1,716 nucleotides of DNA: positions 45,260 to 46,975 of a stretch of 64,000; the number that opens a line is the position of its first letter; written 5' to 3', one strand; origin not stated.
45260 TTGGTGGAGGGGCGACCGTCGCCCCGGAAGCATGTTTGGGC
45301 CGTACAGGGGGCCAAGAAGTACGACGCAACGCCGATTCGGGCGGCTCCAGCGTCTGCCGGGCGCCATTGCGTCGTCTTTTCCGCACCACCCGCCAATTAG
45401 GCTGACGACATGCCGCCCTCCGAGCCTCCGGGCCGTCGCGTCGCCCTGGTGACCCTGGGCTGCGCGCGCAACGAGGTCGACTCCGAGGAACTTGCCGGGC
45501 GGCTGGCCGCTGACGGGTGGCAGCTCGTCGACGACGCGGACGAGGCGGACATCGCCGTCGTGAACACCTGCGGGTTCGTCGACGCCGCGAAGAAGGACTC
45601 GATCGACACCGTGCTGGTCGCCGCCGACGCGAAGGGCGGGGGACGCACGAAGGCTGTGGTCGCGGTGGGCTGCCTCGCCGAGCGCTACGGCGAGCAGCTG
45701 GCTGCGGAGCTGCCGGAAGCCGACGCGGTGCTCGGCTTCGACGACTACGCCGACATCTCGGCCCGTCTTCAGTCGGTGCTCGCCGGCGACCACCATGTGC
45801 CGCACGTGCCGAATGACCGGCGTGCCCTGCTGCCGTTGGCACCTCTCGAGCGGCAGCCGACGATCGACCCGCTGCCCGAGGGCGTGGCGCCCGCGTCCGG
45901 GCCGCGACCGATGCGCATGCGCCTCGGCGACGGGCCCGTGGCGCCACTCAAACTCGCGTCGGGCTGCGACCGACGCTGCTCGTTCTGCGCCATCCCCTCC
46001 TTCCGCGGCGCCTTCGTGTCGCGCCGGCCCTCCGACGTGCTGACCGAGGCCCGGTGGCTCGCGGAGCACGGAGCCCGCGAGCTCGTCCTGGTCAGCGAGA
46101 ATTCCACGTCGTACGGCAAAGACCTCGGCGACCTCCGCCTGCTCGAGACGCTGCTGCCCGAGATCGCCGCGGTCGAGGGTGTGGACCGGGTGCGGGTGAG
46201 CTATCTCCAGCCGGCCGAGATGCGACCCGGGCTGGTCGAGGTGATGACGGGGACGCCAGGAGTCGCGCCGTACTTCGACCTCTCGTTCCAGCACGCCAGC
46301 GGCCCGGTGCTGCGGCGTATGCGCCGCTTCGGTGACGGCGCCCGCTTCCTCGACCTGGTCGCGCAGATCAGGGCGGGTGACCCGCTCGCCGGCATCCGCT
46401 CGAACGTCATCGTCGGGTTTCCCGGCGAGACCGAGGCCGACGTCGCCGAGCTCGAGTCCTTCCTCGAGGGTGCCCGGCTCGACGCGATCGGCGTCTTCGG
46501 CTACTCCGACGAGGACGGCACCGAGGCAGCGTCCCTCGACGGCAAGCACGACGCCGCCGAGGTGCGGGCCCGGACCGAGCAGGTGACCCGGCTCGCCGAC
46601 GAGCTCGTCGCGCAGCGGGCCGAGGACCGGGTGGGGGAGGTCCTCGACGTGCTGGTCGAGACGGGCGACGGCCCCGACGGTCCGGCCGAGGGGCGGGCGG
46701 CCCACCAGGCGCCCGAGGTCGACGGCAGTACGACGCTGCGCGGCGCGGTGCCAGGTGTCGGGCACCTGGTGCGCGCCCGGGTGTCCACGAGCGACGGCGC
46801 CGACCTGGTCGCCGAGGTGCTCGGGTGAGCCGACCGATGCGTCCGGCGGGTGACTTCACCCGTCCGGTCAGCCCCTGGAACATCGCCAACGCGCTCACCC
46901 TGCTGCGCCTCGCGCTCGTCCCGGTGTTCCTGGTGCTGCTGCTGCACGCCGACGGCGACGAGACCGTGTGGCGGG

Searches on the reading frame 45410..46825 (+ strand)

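Call 80: search_protein_families(library=pfam, proteins=[window:45410-46825:+], max_evalue=0.00001)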
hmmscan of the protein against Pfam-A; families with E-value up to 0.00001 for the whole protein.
window:45410-46825:+ (472 aa): 3 families
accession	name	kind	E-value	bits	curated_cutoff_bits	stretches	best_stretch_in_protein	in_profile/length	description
PF00919.26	UPF0004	-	1.6e-24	86.2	27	1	10-109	1-98/98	Uncharacterized protein family UPF0004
PF04055.27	Radical_SAM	-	1.6e-15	58.1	29.5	1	183-351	4-165/166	Radical SAM superfamily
PF18693.7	TRAM_2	-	9e-12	45.4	27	1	408-470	1-62/63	TRAM domain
